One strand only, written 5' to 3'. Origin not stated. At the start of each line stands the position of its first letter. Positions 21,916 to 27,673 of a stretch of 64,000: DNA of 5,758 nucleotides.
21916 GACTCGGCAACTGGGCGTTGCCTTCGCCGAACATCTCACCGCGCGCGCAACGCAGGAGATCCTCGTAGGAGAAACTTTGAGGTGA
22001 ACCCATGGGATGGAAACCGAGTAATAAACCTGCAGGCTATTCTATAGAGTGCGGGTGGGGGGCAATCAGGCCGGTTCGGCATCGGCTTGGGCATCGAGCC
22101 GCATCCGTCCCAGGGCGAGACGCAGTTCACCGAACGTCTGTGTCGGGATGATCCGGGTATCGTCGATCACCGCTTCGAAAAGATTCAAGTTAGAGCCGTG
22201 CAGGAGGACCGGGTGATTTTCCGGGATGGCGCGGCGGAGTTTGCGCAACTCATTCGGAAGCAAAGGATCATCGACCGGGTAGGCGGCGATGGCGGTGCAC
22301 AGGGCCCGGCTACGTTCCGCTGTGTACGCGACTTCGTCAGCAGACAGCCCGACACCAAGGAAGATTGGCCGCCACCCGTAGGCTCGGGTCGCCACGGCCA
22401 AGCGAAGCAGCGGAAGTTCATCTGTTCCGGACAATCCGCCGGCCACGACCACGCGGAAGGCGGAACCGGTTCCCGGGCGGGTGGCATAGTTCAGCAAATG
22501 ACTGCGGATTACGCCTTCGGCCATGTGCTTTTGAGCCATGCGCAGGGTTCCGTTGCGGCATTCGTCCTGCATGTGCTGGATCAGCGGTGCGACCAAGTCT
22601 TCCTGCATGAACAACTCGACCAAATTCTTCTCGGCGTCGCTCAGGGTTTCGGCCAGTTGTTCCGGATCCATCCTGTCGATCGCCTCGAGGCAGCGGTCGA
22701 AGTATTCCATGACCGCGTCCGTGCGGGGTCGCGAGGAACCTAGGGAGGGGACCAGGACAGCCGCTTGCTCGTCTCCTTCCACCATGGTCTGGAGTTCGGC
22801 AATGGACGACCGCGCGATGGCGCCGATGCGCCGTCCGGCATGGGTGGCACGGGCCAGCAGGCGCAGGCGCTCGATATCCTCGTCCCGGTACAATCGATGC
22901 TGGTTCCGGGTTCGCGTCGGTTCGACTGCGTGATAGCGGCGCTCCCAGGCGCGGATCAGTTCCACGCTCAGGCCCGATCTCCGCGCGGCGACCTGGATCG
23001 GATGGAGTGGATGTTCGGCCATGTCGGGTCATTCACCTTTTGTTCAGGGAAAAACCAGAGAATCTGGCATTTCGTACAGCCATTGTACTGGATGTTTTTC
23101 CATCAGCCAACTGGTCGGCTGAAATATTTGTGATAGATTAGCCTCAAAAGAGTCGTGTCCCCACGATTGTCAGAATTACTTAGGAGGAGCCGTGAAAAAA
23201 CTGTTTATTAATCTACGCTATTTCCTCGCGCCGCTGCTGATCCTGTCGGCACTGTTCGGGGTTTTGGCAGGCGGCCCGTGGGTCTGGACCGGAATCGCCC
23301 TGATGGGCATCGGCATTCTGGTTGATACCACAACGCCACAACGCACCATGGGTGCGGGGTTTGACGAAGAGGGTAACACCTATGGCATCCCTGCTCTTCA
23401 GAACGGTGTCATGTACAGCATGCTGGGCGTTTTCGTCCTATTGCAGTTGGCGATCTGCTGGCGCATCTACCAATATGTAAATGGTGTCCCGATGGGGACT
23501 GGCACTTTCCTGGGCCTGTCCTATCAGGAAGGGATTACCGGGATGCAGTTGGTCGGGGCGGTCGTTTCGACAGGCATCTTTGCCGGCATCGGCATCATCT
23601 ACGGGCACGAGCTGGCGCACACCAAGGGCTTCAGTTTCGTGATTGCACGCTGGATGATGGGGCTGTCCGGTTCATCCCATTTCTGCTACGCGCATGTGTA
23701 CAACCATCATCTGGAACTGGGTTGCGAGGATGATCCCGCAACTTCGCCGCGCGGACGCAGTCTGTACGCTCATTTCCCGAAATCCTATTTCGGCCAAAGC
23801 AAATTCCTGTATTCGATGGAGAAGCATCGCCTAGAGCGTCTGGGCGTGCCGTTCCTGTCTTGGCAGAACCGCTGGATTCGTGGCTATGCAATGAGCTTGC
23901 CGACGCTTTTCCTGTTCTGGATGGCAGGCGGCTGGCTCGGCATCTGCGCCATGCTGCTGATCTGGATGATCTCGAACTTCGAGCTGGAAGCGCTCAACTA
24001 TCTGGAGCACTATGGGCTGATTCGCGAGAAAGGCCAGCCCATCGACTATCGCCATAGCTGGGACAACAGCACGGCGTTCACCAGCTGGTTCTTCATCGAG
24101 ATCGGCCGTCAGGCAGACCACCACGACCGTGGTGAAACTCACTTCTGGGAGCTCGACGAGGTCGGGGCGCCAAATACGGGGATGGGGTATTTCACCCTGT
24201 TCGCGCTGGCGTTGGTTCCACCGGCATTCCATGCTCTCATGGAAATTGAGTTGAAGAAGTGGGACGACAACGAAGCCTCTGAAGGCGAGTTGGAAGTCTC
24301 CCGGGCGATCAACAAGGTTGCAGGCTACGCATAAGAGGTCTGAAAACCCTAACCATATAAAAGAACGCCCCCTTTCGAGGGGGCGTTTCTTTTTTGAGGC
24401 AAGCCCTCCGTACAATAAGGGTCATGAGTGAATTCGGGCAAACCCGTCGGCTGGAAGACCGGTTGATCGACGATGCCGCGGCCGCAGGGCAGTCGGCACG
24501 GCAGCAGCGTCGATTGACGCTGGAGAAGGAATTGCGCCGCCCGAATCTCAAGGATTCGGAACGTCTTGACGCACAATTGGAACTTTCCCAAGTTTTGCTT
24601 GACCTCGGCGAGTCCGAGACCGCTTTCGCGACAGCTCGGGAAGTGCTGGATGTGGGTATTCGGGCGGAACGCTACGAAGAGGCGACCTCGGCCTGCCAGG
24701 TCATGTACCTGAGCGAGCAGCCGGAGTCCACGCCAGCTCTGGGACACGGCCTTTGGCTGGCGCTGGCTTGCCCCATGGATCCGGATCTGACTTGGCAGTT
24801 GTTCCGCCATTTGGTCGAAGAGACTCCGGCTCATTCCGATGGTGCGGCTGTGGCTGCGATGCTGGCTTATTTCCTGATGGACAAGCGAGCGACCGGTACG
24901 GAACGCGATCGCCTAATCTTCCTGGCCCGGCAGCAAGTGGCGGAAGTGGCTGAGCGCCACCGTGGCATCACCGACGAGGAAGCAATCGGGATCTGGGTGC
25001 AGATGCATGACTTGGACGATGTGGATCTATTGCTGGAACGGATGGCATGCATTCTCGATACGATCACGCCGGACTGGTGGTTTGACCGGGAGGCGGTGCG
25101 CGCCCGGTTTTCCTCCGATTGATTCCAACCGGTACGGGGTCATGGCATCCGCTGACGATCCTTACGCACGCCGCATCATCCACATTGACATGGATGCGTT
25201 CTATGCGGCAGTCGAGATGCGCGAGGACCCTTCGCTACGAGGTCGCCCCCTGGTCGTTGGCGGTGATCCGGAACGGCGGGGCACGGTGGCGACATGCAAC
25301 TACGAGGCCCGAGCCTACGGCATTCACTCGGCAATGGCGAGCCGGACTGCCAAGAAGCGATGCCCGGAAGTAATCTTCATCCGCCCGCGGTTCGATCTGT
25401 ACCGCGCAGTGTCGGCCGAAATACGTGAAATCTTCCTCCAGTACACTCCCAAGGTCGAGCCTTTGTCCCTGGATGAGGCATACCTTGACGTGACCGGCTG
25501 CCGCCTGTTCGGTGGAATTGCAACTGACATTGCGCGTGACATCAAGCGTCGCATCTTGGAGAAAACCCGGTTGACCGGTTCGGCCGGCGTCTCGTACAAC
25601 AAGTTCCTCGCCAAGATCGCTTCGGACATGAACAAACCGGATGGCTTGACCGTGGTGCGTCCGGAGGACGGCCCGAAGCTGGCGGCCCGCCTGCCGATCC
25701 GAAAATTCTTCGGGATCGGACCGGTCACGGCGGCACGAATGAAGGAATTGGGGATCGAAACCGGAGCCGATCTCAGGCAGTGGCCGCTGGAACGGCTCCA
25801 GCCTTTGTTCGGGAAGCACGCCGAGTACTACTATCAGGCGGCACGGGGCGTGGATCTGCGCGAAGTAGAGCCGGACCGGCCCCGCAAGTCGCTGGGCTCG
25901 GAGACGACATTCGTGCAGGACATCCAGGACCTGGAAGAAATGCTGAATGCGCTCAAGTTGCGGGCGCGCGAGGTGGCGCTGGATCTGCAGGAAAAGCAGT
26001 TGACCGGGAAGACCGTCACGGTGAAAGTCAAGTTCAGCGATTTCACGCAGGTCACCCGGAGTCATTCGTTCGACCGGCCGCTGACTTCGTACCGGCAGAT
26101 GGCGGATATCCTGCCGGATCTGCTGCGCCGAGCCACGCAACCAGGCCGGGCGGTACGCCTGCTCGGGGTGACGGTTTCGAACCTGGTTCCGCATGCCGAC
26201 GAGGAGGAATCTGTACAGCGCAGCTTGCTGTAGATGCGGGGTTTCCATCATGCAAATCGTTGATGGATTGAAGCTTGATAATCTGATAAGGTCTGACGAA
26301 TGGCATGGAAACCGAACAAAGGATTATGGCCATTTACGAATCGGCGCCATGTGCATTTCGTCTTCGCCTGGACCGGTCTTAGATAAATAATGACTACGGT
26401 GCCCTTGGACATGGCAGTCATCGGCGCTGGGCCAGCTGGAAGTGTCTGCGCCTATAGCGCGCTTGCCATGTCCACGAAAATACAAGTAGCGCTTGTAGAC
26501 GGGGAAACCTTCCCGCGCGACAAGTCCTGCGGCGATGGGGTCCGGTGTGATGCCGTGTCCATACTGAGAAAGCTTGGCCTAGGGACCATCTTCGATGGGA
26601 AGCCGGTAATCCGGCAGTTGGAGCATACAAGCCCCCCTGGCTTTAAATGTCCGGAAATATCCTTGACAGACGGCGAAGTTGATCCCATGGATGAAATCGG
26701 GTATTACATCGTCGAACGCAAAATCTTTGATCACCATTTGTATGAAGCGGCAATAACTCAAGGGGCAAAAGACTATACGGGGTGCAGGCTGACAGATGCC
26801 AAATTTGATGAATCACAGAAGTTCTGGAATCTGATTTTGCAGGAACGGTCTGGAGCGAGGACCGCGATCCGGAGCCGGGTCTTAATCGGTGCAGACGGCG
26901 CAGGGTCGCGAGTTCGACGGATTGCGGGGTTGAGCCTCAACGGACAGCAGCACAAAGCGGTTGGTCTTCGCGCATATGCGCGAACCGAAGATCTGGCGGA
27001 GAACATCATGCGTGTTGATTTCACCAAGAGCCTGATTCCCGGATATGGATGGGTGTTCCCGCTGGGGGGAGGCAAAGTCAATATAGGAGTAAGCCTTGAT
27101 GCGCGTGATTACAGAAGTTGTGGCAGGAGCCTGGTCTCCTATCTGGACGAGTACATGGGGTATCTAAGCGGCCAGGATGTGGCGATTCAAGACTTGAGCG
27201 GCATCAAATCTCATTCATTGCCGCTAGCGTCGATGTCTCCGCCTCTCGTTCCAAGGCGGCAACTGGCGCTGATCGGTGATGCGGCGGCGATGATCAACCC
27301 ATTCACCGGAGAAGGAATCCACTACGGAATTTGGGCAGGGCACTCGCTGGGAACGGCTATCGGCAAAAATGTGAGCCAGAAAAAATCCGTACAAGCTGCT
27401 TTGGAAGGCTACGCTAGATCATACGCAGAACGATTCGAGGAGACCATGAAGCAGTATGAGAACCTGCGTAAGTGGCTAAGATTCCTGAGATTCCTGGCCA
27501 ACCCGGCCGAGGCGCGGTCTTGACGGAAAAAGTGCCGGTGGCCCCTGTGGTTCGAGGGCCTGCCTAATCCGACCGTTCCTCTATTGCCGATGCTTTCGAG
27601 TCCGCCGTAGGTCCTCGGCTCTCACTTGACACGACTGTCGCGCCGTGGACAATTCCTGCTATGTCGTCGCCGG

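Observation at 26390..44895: NHLP-leader RiPP biosynthetic island with an unusual mix of modifying enzymes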

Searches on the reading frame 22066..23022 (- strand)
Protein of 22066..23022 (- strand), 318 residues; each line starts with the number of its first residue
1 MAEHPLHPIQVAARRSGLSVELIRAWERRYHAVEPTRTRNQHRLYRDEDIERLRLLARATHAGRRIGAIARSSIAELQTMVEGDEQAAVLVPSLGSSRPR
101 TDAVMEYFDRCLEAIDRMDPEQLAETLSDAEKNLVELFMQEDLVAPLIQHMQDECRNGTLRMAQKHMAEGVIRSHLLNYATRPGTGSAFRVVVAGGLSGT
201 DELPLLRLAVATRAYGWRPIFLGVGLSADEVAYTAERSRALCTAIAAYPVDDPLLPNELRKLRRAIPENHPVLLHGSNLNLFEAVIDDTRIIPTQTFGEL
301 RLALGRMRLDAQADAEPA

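Call 43: search_protein_families(library=pfam, proteins=[window:22066-23022:-], max_evalue=0.001)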
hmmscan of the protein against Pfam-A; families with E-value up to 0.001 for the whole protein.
window:22066-23022:- (318 aa): 3 families
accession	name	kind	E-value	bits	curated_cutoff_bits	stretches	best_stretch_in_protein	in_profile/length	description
PF13411.12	MerR_1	-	3e-12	46.9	21.6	1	9-71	3-64/69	MerR HTH family regulatory protein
PF00376.29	MerR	-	2.3e-06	27.8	28.2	1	9-45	2-38/38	MerR family regulatory protein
PF04353.18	Rsd_AlgQ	-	0.00048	20.6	35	1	86-144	90-145/150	Regulator of RNA polymerase sigma(70) subunit, Rsd/AlgQ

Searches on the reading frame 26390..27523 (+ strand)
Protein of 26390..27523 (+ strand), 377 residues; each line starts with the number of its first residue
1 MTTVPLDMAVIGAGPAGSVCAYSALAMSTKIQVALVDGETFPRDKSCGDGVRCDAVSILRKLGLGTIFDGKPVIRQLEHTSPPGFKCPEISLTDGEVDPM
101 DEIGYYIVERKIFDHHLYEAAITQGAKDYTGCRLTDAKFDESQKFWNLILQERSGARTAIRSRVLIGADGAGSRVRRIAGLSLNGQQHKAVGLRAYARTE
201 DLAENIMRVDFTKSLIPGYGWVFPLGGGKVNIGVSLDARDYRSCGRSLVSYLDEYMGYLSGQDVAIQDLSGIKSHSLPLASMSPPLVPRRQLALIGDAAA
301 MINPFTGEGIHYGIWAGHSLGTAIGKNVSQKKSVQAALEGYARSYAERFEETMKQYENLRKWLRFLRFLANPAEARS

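Call 4: search_protein_families(library=pfam, proteins=[window:26390-27523:+], max_evalue=0.01)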
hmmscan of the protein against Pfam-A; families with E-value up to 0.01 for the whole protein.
window:26390-27523:+ (377 aa): 5 families
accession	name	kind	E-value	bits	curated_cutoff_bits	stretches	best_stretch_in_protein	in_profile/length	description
PF01494.25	FAD_binding_3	-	3.5e-15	56.5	22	1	7-189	3-177/349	FAD binding domain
PF22578.2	GGR_cat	-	7.7e-06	26.1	27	1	197-256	10-68/88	Geranylgeranyl reductase catalytic domain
PF01266.30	DAO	-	8.2e-06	26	27.9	0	7-41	1-33/353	FAD dependent oxidoreductase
PF05834.18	Lycopene_cycl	-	7e-05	22.5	23.4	0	7-38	1-32/380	Lycopene cyclase protein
PF07992.20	Pyr_redox_2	-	0.00021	21.3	26.1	1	7-208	2-142/291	Pyridine nucleotide-disulphide oxidoreductase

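Call 5: search_protein_families(library=ncbifam, proteins=[window:26390-27523:+], max_evalue=0.01)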
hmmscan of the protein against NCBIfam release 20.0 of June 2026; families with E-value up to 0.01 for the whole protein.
window:26390-27523:+ (377 aa): 59 families (the best 25 are shown)
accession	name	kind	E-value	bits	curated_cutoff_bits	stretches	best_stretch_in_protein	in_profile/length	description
TIGR02032.1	GG-red-SF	subfamily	4e-47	161.3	158.8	1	7-319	2-292/297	geranylgeranyl reductase family protein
NF045655.1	MkRedMenJ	equivalog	2.9e-41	141.7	700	1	7-345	6-336/406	menaquinone reductase MenJ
TIGR02023.1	BchP-ChlP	subfamily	3.1e-23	82.4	343.3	1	7-362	2-334/388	geranylgeranyl diphosphate reductase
TIGR01988.1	Ubi-OHases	subfamily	4.8e-22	78.3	224.65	1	7-362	1-352/387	ubiquinone biosynthesis hydroxylase, UbiH/UbiF/VisC/COQ6 family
NF041080.1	DGGGPL_reductase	equivalog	3.2e-21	75.7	580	1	7-366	3-353/447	digeranylgeranylglycerophospholipid reductase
NF049967.1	QhpG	equivalog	3.1e-19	69.2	240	1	8-351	1-313/423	flavin-dependent monooxygenase QhpG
NF041160.1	DGGPL_Thplmales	equivalog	3.9e-19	68.8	780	1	6-352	4-338/396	digeranylgeranylglycerophospholipid reductase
NF033113.0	halo_ClmS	equivalog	1e-18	67.2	900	1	8-352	5-349/570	chloramphenicol-biosynthetic FADH2-dependent halogenase CmlS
NF038171.1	maturase_LodB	equivalog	4.9e-17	62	400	1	7-200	1-187/361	lysine-epsilon-oxidase maturase LodB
NF005788.0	PRK07608.1-3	equivalog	8.1e-16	57.8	478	1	7-348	4-338/388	UbiH/UbiF family hydroxylase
NF008519.0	PRK11445.1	equivalog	3.1e-14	53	303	1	7-331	5-307/355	FAD-binding protein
NF005951.1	PRK08020.1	equivalog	1.1e-13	50.8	590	1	6-212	3-205/388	3-demethoxyubiquinol 3-hydroxylase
TIGR02028.1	ChlP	equivalog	1.3e-13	50.5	505.3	1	7-359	2-341/398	geranylgeranyl reductase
NF006593.0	PRK09126.1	equivalog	1.8e-12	46.8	420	1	6-345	5-338/393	5-demethoxyubiquinol-8 5-hydroxylase UbiM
NF005612.0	PRK07364.1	equivalog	2.5e-12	46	487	1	5-334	18-338/415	FAD-dependent hydroxylase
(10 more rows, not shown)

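Call 82: search_solved_structures(query=window:26390-27523:+, max_evalue=0.00001)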
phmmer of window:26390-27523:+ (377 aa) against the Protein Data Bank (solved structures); distinct sequences matched with E-value up to 0.00001: 20.
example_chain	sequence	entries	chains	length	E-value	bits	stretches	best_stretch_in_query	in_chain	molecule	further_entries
3oz2_A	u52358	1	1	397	6e-16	61.5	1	6-362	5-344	Digeranylgeranylglycerophospholipid reductase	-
3i3l_A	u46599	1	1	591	1e-12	50.9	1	8-352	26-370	Alkylhalidase CmlS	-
3e1t_A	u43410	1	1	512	6.2e-09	38.5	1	6-349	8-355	Halogenase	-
4opt_A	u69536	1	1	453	1.1e-08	37.6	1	4-324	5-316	Conserved Archaeal protein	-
4opl_A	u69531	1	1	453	1.1e-08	37.6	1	4-324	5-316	Conserved Archaeal protein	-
4opu_A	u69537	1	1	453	6.1e-08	35.2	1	4-324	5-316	Conserved Archaeal protein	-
4opg_A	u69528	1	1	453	6.6e-08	35.1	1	4-324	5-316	Conserved Archaeal protein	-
3atq_A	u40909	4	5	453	6.6e-08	35.1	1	4-324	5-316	Conserved Archaeal protein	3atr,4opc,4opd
6sw1_A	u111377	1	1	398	1.3e-07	34.1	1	151-349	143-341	Probable FAD-dependent monooxygenase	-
6sw2_A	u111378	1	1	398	1.3e-07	34.1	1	151-349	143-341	Probable FAD-dependent monooxygenase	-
2x3n_A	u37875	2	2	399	1.3e-07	34.1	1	151-349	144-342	PROBABLE FAD-DEPENDENT MONOOXYGENASE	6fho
2dkh_A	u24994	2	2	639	2.8e-07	33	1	6-204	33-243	3-hydroxybenzoate hydroxylase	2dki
5vqb_A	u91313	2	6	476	3.2e-07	32.8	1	7-365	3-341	Rifampin monooxygenase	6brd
4opi_A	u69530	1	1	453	4.7e-07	32.3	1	4-324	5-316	Conserved Archaeal protein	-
5evy_X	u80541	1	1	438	4.8e-07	32.2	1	4-342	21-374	Salicylate hydroxylase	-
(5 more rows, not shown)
